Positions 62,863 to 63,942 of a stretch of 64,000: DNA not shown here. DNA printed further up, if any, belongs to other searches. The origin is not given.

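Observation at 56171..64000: Abrupt compositional break after tRNA-Thr(TGT): integrated pRN1-type plasmid-like element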

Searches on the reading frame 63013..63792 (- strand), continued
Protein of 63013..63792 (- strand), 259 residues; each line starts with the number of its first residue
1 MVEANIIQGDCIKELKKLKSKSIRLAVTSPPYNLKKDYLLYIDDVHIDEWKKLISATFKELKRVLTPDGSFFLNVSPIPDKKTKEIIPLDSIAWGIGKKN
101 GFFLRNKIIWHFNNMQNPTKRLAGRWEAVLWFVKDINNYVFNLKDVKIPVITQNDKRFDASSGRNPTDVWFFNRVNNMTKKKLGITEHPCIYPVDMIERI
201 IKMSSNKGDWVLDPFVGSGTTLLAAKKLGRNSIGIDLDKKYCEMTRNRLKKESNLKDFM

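Call 48: find_homologous_proteins(query=L001:2900-4108:+, max_evalue=1e-10)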
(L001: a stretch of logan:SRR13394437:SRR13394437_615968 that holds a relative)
Query L001:2900-4108:+ (402 aa): 1351 proteins with E <= 1e-10 among 4429 candidates; the best 120 are listed.
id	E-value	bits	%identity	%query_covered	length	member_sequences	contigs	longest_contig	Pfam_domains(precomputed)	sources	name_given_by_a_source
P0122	6.8e-266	900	100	99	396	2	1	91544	PF00589.28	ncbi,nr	ncbi:tyrosine-type recombinase/integrase [Candidatus Woesearchaeota archaeon]|nr:tyrosine-type recom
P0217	1.2e-99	352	45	97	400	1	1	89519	PF00589.28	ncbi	ncbi:MAG: tyrosine-type recombinase/integrase [archaeon]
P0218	7.5e-83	297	41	99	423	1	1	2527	PF00589.28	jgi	-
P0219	8.2e-82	294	40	93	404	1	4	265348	PF00589.28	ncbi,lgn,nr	ncbi:site-specific integrase [Candidatus Woesearchaeota archaeon]|nr:site-specific integrase [Candid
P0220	4.7e-80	288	39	93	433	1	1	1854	PF00589.28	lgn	-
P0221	1.2e-79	286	44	78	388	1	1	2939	PF00589.28,PF13248.12,PF22823.3,PF11917.14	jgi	-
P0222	1.5e-77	280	37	98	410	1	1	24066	PF00589.28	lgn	-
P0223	2.0e-77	279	42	83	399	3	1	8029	PF00589.28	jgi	jgi:site-specific recombinase XerD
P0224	6.0e-77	278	38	97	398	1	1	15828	PF00589.28,PF22823.3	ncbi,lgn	ncbi:MAG: site-specific integrase [archaeon]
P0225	1.4e-76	276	38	99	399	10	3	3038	PF00589.28,PF22823.3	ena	-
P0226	1.3e-75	273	37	94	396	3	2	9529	PF00589.28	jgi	jgi:site-specific recombinase XerD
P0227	1.5e-75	273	40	97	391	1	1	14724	PF13495.13,PF00589.28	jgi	jgi:site-specific recombinase XerD/ribosomal protein S27AE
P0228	3.1e-75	272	38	98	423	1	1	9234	PF00589.28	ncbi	-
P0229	6.0e-75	271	39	98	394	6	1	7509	PF00589.28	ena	-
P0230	2.5e-74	269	39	97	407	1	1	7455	PF00589.28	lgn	-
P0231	3.0e-74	269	37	96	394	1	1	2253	PF13240.12,PF13495.13,PF00589.28,PF02899.24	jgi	jgi:integrase/recombinase XerD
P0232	3.4e-74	268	37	92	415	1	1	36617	PF00589.28,PF02899.24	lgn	-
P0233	3.4e-74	268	36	95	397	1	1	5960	PF13240.12,PF00589.28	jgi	-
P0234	4.7e-74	268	38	99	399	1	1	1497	PF00589.28,PF22823.3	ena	-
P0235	6.3e-74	268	36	95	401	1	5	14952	PF13240.12,PF12773.14,PF24463.2,PF00589.28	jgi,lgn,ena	-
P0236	6.6e-74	268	39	88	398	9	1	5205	PF00589.28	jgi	jgi:integrase/recombinase XerD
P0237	1.1e-73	267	38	94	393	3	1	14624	PF13495.13,PF00589.28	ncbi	ncbi:MAG: tyrosine-type recombinase/integrase [Candidatus Syntropharchaeia archaeon]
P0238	1.1e-73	267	37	97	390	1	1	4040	PF13240.12,PF13495.13,PF00589.28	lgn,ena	-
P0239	1.5e-73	266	39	89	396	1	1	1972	PF00589.28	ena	-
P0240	1.6e-73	266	37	97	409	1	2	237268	PF00589.28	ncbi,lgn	-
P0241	1.6e-73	266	39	96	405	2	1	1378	PF13495.13,PF00589.28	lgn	-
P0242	1.8e-73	266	37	96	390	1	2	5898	PF13240.12,PF13495.13,PF00589.28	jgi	jgi:site-specific recombinase XerD/ribosomal protein L40E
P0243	2.5e-73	266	39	97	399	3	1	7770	PF00589.28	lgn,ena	-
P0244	3.7e-73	265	38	99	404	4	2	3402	PF13495.13,PF00589.28,PF02899.24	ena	-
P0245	6.1e-73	264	39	85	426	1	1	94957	PF12773.14,PF24463.2,PF00589.28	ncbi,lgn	-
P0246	9.7e-73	264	43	78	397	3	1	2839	PF13495.13,PF00589.28,PF02899.24,PF13248.12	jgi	-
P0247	9.8e-73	264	39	92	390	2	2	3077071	PF00589.28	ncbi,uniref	ncbi:site-specific integrase [Methanolobus sp. ZRKC5]|uniref:site-specific integrase n=1 Tax=unclass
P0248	1.3e-72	263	40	90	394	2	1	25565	PF00589.28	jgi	jgi:site-specific recombinase XerD/ribosomal protein L40E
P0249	1.4e-72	263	36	93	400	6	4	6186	PF00589.28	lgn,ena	-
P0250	1.5e-72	263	36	98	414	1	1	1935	PF00589.28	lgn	-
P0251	2.2e-72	263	39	88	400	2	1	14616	PF00589.28,PF13248.12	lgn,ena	-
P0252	2.8e-72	262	37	89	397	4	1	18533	PF00589.28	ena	-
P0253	3.9e-72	262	38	93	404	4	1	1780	PF13240.12,PF12773.14,PF00589.28,PF13248.12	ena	-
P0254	4.1e-72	262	42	88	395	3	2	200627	PF13495.13,PF00589.28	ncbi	ncbi:MAG: site-specific integrase [Nitrososphaerales archaeon]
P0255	4.5e-72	262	38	93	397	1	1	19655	PF13495.13,PF00589.28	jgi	-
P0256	4.7e-72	261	37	89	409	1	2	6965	PF00589.28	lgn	-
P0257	5.3e-72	261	37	99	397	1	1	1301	PF13495.13,PF00589.28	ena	-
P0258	7.9e-72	261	37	96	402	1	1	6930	PF13240.12,PF13495.13,PF00589.28,PF02899.24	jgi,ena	-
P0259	9.4e-72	260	37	83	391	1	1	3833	PF13240.12,PF12773.14,PF24463.2,PF00589.28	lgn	-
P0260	1.0e-71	260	38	90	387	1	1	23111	PF13240.12,PF12773.14,PF00589.28,PF02899.24,PF22823.3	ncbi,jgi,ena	-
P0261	1.1e-71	260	41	82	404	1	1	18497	PF00589.28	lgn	-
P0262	1.1e-71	260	36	97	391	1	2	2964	PF13240.12,PF00589.28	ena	-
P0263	1.4e-71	260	39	89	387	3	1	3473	PF13495.13,PF00589.28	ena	-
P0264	1.6e-71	260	36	93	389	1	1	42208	PF00589.28,PF02899.24,PF22823.3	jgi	-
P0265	1.6e-71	260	35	93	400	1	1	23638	PF00589.28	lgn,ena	-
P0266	1.7e-71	260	40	90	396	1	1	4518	PF13240.12,PF00589.28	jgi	jgi:integrase/recombinase XerD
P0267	2.2e-71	259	38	94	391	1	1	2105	PF13240.12,PF00589.28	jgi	jgi:integrase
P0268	2.4e-71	259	40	86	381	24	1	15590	PF13495.13,PF00589.28,PF02899.24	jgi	-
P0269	2.5e-71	259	40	90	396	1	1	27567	PF13240.12,PF00589.28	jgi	jgi:site-specific recombinase XerD/ribosomal protein L40E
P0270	2.8e-71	259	38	93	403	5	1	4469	PF13240.12,PF00589.28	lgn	-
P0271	3.5e-71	259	35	95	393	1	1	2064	PF00589.28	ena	-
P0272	3.5e-71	259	37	96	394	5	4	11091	PF13495.13,PF00589.28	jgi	jgi:site-specific recombinase XerD/ribosomal protein L40E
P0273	7.5e-71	257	39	92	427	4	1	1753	PF13240.12,PF24463.2,PF00589.28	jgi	-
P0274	7.5e-71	257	37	91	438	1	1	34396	PF00589.28,PF11917.14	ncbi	-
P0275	1.0e-70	257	37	91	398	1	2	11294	PF13240.12,PF12773.14,PF00589.28,PF02899.24,PF22823.3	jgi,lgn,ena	-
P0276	1.0e-70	257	39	90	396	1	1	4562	PF13240.12,PF00589.28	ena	-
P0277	1.0e-70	257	37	96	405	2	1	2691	PF13495.13,PF00589.28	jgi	jgi:site-specific recombinase XerD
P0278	1.0e-70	257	36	97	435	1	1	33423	PF00589.28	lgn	-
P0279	1.2e-70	257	36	97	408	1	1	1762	PF00589.28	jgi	-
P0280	1.8e-70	256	35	95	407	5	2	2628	PF00589.28,PF22823.3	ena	-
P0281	2.1e-70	256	35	93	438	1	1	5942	PF00589.28,PF11917.14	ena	-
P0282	2.4e-70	256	37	91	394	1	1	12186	PF00589.28,PF02899.24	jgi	jgi:site-specific recombinase XerD/ribosomal protein L40E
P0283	2.4e-70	256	34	96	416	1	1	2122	PF00589.28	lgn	-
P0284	2.5e-70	256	37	98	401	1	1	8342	PF13495.13,PF00589.28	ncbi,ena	-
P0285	2.9e-70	256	38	87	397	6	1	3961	PF13240.12,PF13495.13,PF00589.28,PF02899.24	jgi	-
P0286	3.1e-70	255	37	100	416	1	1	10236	PF00589.28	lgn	-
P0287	5.3e-70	255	36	95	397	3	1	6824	PF13240.12,PF24463.2,PF00589.28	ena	-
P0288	5.8e-70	255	37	93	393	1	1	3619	PF13240.12,PF12773.14,PF00589.28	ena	-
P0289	6.4e-70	254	36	95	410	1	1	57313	PF00589.28,PF02899.24,PF22823.3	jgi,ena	-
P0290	7.2e-70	254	37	89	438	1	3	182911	PF00589.28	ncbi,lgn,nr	ncbi:MAG: site-specific integrase [Candidatus Aenigmarchaeota archaeon]|nr:site-specific integrase [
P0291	8.8e-70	254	36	96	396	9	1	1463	PF00589.28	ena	-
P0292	1.1e-69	254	38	96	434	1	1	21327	PF00589.28,PF02899.24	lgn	-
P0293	1.1e-69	254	37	96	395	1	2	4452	PF13240.12,PF00589.28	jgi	jgi:site-specific recombinase XerD/ribosomal protein L40E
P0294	1.1e-69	254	37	92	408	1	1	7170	PF13240.12,PF12773.14,PF00589.28,PF13248.12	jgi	-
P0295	1.1e-69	254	39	89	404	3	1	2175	PF24463.2,PF00589.28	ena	-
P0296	1.7e-69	253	37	96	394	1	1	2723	PF00589.28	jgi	jgi:site-specific recombinase XerD/ribosomal protein L40E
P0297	2.3e-69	253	39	89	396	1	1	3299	PF13240.12,PF00589.28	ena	-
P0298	2.8e-69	252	35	91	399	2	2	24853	PF00589.28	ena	-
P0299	3.0e-69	252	38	96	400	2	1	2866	PF13240.12,PF00589.28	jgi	jgi:site-specific recombinase XerD/ribosomal protein L40E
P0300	3.2e-69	252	35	97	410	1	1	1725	PF00589.28,PF02899.24,PF22823.3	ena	-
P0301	3.5e-69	252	35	91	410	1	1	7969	PF00589.28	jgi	-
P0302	4.0e-69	252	36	97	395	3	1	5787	PF13495.13,PF00589.28,PF02899.24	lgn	-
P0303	4.4e-69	252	38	92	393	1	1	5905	PF13240.12,PF00589.28,PF02899.24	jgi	-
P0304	4.8e-69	252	39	85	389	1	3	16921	PF00589.28,PF22823.3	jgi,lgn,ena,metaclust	metaclust:\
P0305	4.9e-69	252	37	89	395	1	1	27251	PF00589.28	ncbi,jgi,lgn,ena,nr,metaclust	ncbi:MAG: hypothetical protein AYK22_04725 [Thermoplasmatales archaeon SG8-52-3]|nr:MAG: hypothetica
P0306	6.0e-69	251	41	81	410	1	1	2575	PF00589.28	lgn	-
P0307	6.5e-69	251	40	86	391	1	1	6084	PF12773.14,PF00589.28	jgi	-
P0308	6.9e-69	251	37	98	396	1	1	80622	PF13240.12,PF00589.28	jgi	jgi:site-specific recombinase XerD/ribosomal protein L40E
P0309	8.1e-69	251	36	95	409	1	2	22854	PF00589.28,PF02899.24,PF22823.3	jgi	-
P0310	8.4e-69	251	37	98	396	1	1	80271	PF13240.12,PF00589.28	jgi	-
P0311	8.9e-69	251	38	81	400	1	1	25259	PF00589.28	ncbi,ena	-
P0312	9.3e-69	251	35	89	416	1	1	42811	PF00589.28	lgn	-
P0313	9.9e-69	251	38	90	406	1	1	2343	PF13495.13,PF00589.28,PF02899.24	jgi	-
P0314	1.0e-68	250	37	84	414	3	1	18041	PF00589.28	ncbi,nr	ncbi:tyrosine-type recombinase/integrase [archaeon]|nr:tyrosine-type recombinase/integrase [archaeon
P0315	1.1e-68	250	36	94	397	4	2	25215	PF13240.12,PF13495.13,PF00589.28,PF02899.24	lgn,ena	-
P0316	1.2e-68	250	35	97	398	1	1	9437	PF00589.28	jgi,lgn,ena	-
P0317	1.4e-68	250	36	92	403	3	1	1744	PF18644.8,PF00589.28,PF02899.24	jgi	-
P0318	1.4e-68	250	38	83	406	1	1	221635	PF13240.12,PF00589.28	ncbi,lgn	-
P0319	1.8e-68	250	37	97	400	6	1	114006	PF13240.12,PF00589.28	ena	-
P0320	2.4e-68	249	37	98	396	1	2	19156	PF13240.12,PF00589.28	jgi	jgi:site-specific recombinase XerD/ribosomal protein L40E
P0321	2.7e-68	249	35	97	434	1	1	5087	PF00589.28,PF13248.12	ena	-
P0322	2.8e-68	249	36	95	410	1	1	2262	PF00589.28,PF02899.24,PF22823.3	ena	-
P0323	2.8e-68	249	36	95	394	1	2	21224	PF13240.12,PF00589.28,PF02899.24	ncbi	ncbi:MAG: site-specific integrase [Nitrososphaeria archaeon]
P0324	2.9e-68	249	38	91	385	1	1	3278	PF13240.12,PF00589.28,PF13248.12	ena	-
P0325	3.7e-68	249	36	96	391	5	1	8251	PF00589.28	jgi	-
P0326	4.1e-68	248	41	80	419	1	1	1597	PF13495.13,PF00589.28,PF02899.24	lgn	-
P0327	4.2e-68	248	37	91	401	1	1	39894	PF13495.13,PF00589.28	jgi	-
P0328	4.2e-68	248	37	81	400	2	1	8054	PF00589.28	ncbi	-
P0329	4.5e-68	248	37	91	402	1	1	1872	PF00589.28,PF02899.24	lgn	-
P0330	4.6e-68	248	36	95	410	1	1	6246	PF00589.28,PF02899.24,PF22823.3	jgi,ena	-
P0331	5.0e-68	248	38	91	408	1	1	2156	PF13495.13,PF18644.8,PF00589.28,PF02899.24,PF22823.3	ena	-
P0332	5.3e-68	248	39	83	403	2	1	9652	PF18644.8,PF00589.28,PF02899.24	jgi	jgi:integrase/recombinase XerD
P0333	5.3e-68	248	37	93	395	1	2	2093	PF00589.28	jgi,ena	-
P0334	5.4e-68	248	38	94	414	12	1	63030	PF00589.28,PF02899.24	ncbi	-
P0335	5.6e-68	248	36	96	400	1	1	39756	PF00589.28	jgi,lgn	jgi:site-specific recombinase XerD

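Call 50: find_encoding_contigs(protein=P0217, flank=10000, max_places=1)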
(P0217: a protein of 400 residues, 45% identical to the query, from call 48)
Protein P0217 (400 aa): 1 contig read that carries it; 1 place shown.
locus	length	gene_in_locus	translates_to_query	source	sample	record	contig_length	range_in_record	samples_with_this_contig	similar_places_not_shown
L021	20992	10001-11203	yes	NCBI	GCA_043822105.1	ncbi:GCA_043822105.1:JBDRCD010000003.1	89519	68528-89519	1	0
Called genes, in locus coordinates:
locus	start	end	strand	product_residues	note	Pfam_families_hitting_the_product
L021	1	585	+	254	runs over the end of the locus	-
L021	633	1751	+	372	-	PF01467:CTP_transf_like, PF01121:CoaE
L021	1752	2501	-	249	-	-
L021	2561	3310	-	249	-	PF00590:TP_methylase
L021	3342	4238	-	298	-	-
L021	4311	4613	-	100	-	-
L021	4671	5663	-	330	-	PF00466:Ribosomal_L10, PF17777:RL10P_insert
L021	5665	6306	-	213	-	PF00687:Ribosomal_L1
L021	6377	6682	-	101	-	-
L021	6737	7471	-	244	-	PF09335:VTT_dom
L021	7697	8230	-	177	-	-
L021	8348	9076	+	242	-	PF01978:TrmB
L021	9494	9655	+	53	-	-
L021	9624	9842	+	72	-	-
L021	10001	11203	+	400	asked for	PF00589:Phage_integrase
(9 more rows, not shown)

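Call 51: find_encoding_contigs(protein=P0219, flank=10000, max_places=1)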
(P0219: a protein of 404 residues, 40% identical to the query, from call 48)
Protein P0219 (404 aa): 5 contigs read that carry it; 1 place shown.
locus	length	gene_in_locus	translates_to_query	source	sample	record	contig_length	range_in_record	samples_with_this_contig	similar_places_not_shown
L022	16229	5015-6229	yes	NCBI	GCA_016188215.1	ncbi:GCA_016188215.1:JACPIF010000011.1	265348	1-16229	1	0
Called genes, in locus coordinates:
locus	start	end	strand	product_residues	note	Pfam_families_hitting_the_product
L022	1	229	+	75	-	PF22891:KH_PNO1_2nd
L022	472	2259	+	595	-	PF02518:HATPase_c, PF13589:HATPase_c_3, PF09239:Topo-VIb_trans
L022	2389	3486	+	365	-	PF04406:TP6A_N, PF20768:Topo_VI_alpha, PF21180:TOP6A-Spo11_Toprim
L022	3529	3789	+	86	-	-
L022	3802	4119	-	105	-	-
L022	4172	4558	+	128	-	PF01641:SelR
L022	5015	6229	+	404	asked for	PF00589:Phage_integrase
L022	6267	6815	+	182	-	-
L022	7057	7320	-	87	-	-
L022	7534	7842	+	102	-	-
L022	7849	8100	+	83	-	-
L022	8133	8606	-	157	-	-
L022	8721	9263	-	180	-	-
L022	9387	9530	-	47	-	-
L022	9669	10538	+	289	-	-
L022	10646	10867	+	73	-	-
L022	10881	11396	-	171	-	-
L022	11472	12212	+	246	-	PF01135:PCMT (weak), PF08704:GCD14, PF00398:RrnaAD, PF05175:MTS, PF13649:Methyltransf_25, PF13847:Methyltransf_31, PF08241:Methyltransf_11 (weak)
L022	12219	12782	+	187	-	PF01949:Endo_dU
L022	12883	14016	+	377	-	PF01916:DS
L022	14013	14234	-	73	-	-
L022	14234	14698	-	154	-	PF00856:SET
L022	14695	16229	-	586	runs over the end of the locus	PF02463:SMC_N (weak), PF13175:AAA_15 (faint), PF13476:AAA_23 (faint), PF00005:ABC_tran, PF13304:AAA_21 (faint), PF00005:ABC_tran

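Call 82: search_solved_structures(query=L001:2900-4108:+, max_evalue=0.000001, show_alignments=2)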
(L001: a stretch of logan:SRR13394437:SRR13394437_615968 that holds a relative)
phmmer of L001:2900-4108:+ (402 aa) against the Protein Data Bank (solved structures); distinct sequences matched with E-value up to 0.000001: 2.
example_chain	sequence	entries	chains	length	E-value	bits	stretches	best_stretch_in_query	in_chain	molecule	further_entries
4a8e_A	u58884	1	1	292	9.4e-12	48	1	137-316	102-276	PROBABLE TYROSINE RECOMBINASE XERC-LIKE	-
5hxy_A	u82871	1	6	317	3.9e-08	36.1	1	141-306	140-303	Tyrosine recombinase XerA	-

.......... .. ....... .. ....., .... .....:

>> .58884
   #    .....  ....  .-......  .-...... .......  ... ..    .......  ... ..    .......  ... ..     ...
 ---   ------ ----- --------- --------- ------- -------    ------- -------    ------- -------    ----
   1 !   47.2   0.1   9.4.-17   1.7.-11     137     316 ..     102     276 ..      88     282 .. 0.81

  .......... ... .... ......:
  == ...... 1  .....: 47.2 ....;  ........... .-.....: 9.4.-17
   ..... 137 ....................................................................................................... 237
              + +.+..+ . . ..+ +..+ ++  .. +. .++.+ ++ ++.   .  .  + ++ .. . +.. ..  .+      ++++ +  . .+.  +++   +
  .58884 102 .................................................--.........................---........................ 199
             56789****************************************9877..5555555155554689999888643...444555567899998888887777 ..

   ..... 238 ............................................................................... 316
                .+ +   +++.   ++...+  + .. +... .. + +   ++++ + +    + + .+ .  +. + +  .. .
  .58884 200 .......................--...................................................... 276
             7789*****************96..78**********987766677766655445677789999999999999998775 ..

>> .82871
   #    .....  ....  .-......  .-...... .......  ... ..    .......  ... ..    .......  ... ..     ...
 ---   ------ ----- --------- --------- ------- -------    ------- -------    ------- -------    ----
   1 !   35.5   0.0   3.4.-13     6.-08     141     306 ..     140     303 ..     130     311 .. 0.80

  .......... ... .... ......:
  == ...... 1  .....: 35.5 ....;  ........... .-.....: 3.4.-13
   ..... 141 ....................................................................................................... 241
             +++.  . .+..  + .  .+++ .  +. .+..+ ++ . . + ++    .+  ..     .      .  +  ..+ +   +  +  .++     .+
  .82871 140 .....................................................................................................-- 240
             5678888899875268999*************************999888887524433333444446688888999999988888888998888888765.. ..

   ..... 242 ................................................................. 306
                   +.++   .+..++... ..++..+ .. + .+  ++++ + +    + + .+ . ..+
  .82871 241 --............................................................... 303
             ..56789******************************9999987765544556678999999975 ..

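Call 93: search_protein_families(library=phrogs, proteins=[L001:2900-4108:+, L001:4161-4823:+, L001:4880-5131:-, L001:5370-6854:+, L001:7966-8274:+, L001:6970-7104:+, L001:11460-11798:-, L001:1951-2457:-, L001:1633-1890:+], max_evalue=0.001)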
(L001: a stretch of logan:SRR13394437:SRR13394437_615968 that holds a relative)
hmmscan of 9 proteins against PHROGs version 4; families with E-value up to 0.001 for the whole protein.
L001:2900-4108:+ (402 aa): 3 families
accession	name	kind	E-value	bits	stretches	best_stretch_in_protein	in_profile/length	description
phrog_1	-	integration and excision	1.3e-24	88.4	1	69-324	201-455/611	integrase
phrog_216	-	integration and excision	1.7e-19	71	1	125-319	41-239/301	integrase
phrog_5830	-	integration and excision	0.00088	19.6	0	71-203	40-177/318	integrase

L001:4161-4823:+ (220 aa): 0 families

L001:4880-5131:- (83 aa): 2 families
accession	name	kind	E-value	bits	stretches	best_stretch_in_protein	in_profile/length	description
phrog_4875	-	unknown function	4.3e-05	24.6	1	4-68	13-75/77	-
phrog_6586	-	unknown function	0.00042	21.2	1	1-42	1-31/129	-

L001:5370-6854:+ (494 aa): 1 family
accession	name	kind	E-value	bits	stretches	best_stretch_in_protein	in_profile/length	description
phrog_1706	-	DNA, RNA and nucleotide metabolism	1.4e-05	25.7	1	15-225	57-249/293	CRISPR/Cas system associated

L001:7966-8274:+ (102 aa): 0 families

L001:6970-7104:+ (44 aa): 1 family
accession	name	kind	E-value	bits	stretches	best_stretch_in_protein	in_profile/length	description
phrog_3180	-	transcription regulation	0.00039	21.3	1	1-41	4-44/50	Arc-like repressor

L001:11460-11798:- (112 aa): 0 families

L001:1951-2457:- (168 aa): 0 families

L001:1633-1890:+ (85 aa): 0 families
